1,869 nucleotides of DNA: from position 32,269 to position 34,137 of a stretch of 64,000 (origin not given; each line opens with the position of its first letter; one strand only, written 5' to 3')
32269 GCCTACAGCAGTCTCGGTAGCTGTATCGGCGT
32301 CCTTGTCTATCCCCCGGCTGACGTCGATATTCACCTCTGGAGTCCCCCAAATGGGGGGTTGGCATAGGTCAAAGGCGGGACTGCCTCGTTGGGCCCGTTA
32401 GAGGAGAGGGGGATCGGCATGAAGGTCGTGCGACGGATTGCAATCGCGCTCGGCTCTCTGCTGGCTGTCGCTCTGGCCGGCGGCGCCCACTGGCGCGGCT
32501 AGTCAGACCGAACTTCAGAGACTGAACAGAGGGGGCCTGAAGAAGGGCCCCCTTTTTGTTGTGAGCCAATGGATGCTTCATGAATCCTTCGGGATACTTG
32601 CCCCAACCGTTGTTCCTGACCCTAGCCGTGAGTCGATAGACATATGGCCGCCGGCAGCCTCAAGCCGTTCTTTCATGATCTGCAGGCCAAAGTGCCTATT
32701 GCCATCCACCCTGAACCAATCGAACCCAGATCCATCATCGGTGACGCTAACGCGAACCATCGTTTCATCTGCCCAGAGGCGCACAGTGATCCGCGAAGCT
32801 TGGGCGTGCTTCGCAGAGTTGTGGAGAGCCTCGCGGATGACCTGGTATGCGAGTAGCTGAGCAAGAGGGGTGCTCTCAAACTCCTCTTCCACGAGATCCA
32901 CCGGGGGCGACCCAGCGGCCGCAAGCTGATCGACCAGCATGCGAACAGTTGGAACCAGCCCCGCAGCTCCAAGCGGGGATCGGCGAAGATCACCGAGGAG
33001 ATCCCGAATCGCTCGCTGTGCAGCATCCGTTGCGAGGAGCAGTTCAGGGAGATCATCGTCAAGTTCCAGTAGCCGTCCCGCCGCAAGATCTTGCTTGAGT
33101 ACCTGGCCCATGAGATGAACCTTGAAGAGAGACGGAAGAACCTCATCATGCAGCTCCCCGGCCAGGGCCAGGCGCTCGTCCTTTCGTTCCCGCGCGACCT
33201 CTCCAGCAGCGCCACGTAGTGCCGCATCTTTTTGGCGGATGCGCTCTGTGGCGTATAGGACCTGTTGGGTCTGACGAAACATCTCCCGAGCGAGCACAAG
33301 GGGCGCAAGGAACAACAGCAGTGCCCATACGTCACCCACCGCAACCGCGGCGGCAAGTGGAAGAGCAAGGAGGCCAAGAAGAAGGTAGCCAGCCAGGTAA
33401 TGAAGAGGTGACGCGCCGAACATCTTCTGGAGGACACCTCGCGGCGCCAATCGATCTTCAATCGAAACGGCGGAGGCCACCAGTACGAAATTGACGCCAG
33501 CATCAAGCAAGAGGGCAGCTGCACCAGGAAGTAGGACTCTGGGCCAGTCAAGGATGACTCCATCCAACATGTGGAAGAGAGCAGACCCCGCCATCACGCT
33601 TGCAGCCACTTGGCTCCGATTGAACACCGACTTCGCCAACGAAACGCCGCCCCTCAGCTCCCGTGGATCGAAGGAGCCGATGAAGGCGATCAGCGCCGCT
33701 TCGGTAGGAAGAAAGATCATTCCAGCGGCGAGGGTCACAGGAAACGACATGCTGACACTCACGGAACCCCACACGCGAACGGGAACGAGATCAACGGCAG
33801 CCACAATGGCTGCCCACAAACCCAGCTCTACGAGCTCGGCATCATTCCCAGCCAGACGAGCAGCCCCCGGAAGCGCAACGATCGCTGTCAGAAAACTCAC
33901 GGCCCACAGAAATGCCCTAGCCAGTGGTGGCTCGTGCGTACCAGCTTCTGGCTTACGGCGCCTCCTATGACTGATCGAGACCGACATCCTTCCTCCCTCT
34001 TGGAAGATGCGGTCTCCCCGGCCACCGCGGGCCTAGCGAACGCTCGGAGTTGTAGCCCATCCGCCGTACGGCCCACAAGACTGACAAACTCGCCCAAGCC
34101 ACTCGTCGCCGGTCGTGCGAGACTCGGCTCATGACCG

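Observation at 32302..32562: Self-contained mini-gene for a 27-aa signal-peptide-like product between two paralogous polytopic sensor kinases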

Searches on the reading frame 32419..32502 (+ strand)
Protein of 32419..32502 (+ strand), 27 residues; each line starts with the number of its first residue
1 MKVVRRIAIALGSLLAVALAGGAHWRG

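Call 6: search_protein_families(library=pfam, proteins=[window:32419-32502:+], max_evalue=0.01)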
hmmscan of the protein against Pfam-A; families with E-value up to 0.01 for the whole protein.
window:32419-32502:+ (27 aa): 0 families

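Call 7: search_protein_families(library=ncbifam, proteins=[window:32419-32502:+], max_evalue=10)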
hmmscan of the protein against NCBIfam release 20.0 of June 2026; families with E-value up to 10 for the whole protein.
window:32419-32502:+ (27 aa): 0 families

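Call 20: find_related_loci(query=A2, collection=metagenome_contigs, flank=4000)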
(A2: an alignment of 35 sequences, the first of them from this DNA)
Query A2 (27 aa) in metagenome_contigs; peptide patterns used: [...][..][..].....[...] (x = any residue, [..] = any of these).
306 stretches matched a pattern; 95 encode a relative of the query (tblastn E <= 1e-3); the best 80 are kept; 80 distinct loci.
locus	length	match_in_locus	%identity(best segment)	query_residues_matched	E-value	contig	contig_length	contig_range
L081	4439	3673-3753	100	1-27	4e-13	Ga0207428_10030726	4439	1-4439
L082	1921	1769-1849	96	1-27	2e-12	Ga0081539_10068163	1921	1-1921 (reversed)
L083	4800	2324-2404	100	1-27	3e-12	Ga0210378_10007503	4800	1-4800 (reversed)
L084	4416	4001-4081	100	1-27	3e-12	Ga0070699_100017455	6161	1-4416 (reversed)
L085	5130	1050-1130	100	1-27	3e-12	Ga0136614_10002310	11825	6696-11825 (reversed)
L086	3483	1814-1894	100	1-27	3e-12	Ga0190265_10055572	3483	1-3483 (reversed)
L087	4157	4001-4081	100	1-27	3e-12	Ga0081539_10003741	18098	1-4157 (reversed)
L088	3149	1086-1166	100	1-27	3e-12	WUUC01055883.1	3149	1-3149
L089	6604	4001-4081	96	1-27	6e-12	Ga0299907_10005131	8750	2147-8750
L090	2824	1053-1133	96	1-27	8e-12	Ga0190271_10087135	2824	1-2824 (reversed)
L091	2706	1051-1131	93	1-27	9e-12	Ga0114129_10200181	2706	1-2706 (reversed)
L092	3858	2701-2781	96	1-27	1e-11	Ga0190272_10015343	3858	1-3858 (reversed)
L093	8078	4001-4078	85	1-26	3e-11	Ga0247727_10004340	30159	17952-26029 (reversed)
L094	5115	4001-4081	89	1-27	7e-11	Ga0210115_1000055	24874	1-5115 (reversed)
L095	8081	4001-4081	89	1-27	7e-11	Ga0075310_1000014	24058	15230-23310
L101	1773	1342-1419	88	1-26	1e-10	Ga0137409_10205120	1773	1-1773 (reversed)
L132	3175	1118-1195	69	1-26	3e-8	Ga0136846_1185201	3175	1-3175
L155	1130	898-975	69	1-26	3e-7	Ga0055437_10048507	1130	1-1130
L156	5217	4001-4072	71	3-26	3e-7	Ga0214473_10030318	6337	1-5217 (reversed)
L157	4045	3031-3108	69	1-26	3e-7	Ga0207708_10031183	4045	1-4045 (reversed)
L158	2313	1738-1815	65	1-26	3e-7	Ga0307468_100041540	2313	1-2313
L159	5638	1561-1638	69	1-26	3e-7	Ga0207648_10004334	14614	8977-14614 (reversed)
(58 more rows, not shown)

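Call 29: search_protein_families(library=pfam, proteins=[L157:1368-2717:-, L158:1-1560:-, L155:40-756:-, L159:1622-1960:+, L159:1813-2526:+, L156:2608-3495:+, L156:4853-5092:+, L132:1761-2153:+, L132:2273-2839:+, L101:171-1235:-], max_evalue=0.01)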
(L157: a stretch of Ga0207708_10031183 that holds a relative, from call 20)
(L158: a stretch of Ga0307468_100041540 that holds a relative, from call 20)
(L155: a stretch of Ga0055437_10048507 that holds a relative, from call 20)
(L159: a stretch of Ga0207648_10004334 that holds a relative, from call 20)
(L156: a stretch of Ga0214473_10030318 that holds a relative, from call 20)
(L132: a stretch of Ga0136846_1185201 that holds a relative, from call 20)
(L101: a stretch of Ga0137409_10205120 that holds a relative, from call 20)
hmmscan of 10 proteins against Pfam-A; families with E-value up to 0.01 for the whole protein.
L157:1368-2717:- (449 aa): 7 families
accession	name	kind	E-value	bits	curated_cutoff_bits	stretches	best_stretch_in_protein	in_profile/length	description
PF03704.23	BTAD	-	5.8e-39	134.2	22.1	1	100-245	1-146/146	Bacterial transcriptional activator domain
PF00486.34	Trans_reg_C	-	5.4e-09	36.4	26.2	1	31-92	12-76/77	Transcriptional regulatory protein, C terminal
PF14559.12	TPR_19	-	4.1e-07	30.7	25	2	174-223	4-53/68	Tetratricopeptide repeat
PF13432.12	TPR_16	-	1.1e-05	26.1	32.7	1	167-223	3-59/65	Tetratricopeptide repeat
PF13428.12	TPR_14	-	4.8e-05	24.1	23.5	0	162-203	2-43/44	Tetratricopeptide repeat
PF00211.25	Guanylate_cyc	-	7.7e-05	22.8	21.9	1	324-382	61-119/183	Adenylate and Guanylate cyclase catalytic domain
PF20308.4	TPR-S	-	0.0017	19.4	27.6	0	177-224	2-47/102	Tetratricopeptide Repeats-Sensor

L158:1-1560:- (520 aa): 8 families
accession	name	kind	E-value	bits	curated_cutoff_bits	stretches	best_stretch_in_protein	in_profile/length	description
PF03704.23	BTAD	-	5e-39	134.4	22.1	1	100-245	1-146/146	Bacterial transcriptional activator domain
PF13191.12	AAA_16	-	1.9e-10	41.9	32.6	1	457-518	1-63/167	AAA ATPase domain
PF00486.34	Trans_reg_C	-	1e-08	35.6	26.2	1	30-92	11-76/77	Transcriptional regulatory protein, C terminal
PF14559.12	TPR_19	-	1.2e-07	32.4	25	2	174-224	4-54/68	Tetratricopeptide repeat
PF00211.25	Guanylate_cyc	-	2.2e-06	27.9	21.9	1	308-414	44-152/183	Adenylate and Guanylate cyclase catalytic domain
PF13432.12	TPR_16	-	0.0011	19.8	32.7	1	166-221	2-57/65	Tetratricopeptide repeat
PF13428.12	TPR_14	-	0.002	19.1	23.5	1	162-203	2-43/44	Tetratricopeptide repeat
PF20308.4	TPR-S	-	0.0057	17.7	27.6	1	177-224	2-47/102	Tetratricopeptide Repeats-Sensor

L155:40-756:- (238 aa): 3 families
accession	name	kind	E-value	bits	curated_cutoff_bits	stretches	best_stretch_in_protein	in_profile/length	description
PF00486.34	Trans_reg_C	-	3e-28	98.1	26.2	1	157-232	2-77/77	Transcriptional regulatory protein, C terminal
PF00072.30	Response_reg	-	1.4e-26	93.3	30.2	1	14-123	1-111/111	Response regulator receiver domain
PF21695.3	GlnR_1st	-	0.00077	19.8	27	1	45-124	31-109/111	Transcription regulator GlnR, N-terminal domain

L159:1622-1960:+ (112 aa): 1 family
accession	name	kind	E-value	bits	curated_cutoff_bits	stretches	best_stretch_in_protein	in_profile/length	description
PF24751.1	DUF7696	-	0.0015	19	27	1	60-91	15-46/55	Family of unknown function (DUF7696)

L159:1813-2526:+ (237 aa): 1 family
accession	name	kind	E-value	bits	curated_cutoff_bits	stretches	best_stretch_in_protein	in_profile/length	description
PF00300.27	His_Phos_1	-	4.6e-11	43.2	21.7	1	70-146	1-75/194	Histidine phosphatase superfamily (branch 1)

L156:2608-3495:+ (295 aa): 3 families
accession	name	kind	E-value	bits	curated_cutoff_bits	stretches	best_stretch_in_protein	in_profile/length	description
PF07676.18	PD40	-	2.3e-18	66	20.9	3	56-79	7-30/38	WD40-like Beta Propeller Repeat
PF00930.27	DPPIV_N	-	4.4e-13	49.1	22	1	246-284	44-82/354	Dipeptidyl peptidase IV (DPP IV) N-terminal region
PF00400.38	WD40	-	0.0031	18.4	27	0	98-125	4-27/39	WD domain, G-beta repeat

L156:4853-5092:+ (79 aa): 0 families

L132:1761-2153:+ (130 aa): 0 families

L132:2273-2839:+ (188 aa): 1 family
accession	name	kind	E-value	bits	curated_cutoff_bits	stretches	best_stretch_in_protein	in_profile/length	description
PF00571.33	CBS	-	9.1e-25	87.2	24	2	120-168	2-51/57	CBS domain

L101:171-1235:- (354 aa): 1 family
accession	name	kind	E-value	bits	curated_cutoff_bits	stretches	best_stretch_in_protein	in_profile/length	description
PF00873.25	ACR_tran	-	1.6e-82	278.2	28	1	91-332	779-1020/1021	AcrB/AcrD/AcrF family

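Call 40: list_cluster_members(proteins=[window:32419-32499:+, window:32389-32499:+, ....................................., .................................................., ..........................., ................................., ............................, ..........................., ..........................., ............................])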
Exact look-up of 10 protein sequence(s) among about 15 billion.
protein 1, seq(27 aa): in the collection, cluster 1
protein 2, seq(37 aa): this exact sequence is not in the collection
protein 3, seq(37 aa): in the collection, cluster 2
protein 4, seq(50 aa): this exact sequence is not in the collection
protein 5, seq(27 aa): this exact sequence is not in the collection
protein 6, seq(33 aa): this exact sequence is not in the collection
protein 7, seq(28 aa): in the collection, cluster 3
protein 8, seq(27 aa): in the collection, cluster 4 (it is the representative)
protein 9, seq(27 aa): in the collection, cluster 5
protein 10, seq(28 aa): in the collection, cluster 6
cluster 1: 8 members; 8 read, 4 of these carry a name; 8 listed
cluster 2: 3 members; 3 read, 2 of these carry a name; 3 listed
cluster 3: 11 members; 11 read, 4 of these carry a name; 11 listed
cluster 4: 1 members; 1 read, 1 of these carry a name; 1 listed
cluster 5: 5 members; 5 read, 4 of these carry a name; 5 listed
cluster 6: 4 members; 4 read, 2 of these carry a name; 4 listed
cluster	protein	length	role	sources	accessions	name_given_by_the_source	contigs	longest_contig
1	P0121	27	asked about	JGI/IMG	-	-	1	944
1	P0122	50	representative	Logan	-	-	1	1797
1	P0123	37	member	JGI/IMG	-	hypothetical protein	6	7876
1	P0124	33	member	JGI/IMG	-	hypothetical protein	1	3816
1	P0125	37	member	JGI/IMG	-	hypothetical protein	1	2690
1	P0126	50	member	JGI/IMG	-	hypothetical protein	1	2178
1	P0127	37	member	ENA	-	-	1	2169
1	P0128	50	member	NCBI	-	-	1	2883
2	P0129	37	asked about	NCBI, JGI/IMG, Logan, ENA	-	hypothetical protein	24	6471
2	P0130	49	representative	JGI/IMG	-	hypothetical protein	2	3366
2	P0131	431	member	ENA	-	-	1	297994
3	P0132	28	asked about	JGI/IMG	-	-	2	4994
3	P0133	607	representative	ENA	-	-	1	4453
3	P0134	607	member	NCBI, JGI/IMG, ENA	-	DNA primase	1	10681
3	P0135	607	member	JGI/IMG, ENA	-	DNA primase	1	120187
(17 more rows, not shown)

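Call 42: find_homologous_proteins(query=P0122, max_evalue=10)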
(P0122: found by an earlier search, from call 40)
Query P0122 (50 aa): 24 proteins with E <= 10 among 24 candidates.
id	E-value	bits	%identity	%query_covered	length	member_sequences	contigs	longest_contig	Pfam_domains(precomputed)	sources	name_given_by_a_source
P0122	1.4e-23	98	100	100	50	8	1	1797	-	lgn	-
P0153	7.4e-19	84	88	100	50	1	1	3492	-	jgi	jgi:hypothetical protein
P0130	8.1e-15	71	82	100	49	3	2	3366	-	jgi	jgi:hypothetical protein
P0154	9.6e-14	68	80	100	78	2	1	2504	-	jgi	jgi:hypothetical protein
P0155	2.0e-12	64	85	78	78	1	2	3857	-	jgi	jgi:hypothetical protein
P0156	4.6e-12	63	80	100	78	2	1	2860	-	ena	-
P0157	7.9e-12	62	76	100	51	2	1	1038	-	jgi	-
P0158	1.1e-11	62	89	74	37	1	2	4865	-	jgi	jgi:hypothetical protein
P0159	4.2e-10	57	86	74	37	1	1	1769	-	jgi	jgi:hypothetical protein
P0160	1.1e-9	55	85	68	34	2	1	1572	-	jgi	jgi:hypothetical protein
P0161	1.1e-9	55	91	68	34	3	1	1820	-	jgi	jgi:hypothetical protein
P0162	1.5e-8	52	65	96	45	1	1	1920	-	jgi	-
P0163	5.4e-8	50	58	86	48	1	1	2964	-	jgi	jgi:hypothetical protein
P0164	1.6e-7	49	79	66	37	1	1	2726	-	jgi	-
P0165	3.0e-7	48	79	66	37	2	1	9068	-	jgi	jgi:hypothetical protein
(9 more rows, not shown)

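Call 54: search_solved_structures(query=A2, max_evalue=10, show_alignments=3)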
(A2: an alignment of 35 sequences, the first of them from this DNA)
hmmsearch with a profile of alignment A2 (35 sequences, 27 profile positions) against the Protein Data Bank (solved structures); distinct sequences matched with E-value up to 10: 1.
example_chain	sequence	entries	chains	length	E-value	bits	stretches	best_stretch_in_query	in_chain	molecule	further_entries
9j0r_A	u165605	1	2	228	3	11.3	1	15-26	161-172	Green to red photoconvertible GFP-like protein EosFP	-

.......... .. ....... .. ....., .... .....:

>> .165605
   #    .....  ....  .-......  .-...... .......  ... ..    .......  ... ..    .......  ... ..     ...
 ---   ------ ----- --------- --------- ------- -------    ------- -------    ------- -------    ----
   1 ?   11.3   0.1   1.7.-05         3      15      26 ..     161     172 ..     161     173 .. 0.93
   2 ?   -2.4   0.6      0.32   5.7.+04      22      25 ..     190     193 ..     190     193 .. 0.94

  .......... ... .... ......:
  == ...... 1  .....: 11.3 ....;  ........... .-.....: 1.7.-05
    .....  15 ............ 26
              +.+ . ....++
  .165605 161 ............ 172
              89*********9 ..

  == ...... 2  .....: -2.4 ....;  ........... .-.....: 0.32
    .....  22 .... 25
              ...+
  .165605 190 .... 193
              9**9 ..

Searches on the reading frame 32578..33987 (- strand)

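Call 6: search_protein_families(library=pfam, proteins=[window:32578-33987:-], max_evalue=0.01)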
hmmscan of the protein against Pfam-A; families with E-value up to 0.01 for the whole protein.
window:32578-33987:- (469 aa): 3 families
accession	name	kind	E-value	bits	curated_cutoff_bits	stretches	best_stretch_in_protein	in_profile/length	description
PF02518.31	HATPase_c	-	5.2e-14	53.1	26.4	1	379-467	5-109/111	Histidine kinase-, DNA gyrase B-, and HSP90-like ATPase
PF07730.19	HisKA_3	-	3.1e-06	28.1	24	1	271-337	1-66/68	Histidine kinase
PF13581.12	HATPase_c_2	-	0.00038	20.9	27.4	1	384-424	36-81/127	Histidine kinase-like ATPase domain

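Call 7: search_protein_families(library=ncbifam, proteins=[window:32578-33987:-], max_evalue=10)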
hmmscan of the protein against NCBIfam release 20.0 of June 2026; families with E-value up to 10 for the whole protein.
window:32578-33987:- (469 aa): 18 families
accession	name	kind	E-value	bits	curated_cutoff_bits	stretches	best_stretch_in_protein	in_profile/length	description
NF052443.1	SensHisKinMctS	equivalog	3.6e-25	88.2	700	1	243-467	223-448/457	two-component system sensor histidine kinase MctS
NF008184.0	PRK10935.1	equivalog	1.1e-22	80.5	553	1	270-466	362-558/565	nitrate/nitrite two-component system sensor histidine kinase NarQ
NF008649.0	PRK11644.1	equivalog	9.8e-19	67.5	408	1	272-467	304-496/499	signal transduction histidine-protein kinase/phosphatase UhpB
NF007896.0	PRK10600.1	equivalog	4.6e-17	61.9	578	1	270-462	389-580/598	nitrate/nitrite two-component system sensor histidine kinase NarX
NF052531.1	Strep_LiaS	equivalog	2.9e-16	59.7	450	1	245-466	109-326/328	envelope stress sensor histidine kinase LiaS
NF047786.1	his_kin_MadS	equivalog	2.3e-09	36.8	500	1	269-466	228-434/434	MadS family sensor histidine kinase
NF033092.0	HK_WalK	equivalog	3.7e-05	22.5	725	1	381-466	490-593/594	cell wall metabolism sensor histidine kinase WalK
NF008298.1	PRK11086.1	subfamily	6.9e-05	21.5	520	1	386-468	434-526/529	DcuS/MalK family sensor histidine kinase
TIGR02966.1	phoR_proteo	equivalog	0.00029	19.9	334.2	1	382-461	232-329/333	phosphate regulon sensor histidine kinase PhoR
NF046044.1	PnpS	equivalog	0.00089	18.4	400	1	382-464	288-388/390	two-component system histidine kinase PnpS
NF040691.1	MtrAB_MtrB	equivalog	0.0028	16.7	450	1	383-423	391-431/507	MtrAB system histidine kinase MtrB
NF008468.0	PRK11360.1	equivalog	0.0042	15.5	646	1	380-466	507-607/616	two-component system sensor histidine kinase AtoS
NF000951.0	PRK00095.2-1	equivalog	0.0043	15.8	391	1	382-423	27-65/559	DNA mismatch repair endonuclease MutL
NF033792.0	ActS_PrrB_HisK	equivalog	0.0048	15.8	350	1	385-423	317-354/423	ActS/PrrB/RegB family redox-sensitive histidine kinase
NF047874.1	MASE3_PAS_HK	subfamily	0.031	13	560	2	388-422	528-563/655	MASE3 domain-containing sensor histidine kinase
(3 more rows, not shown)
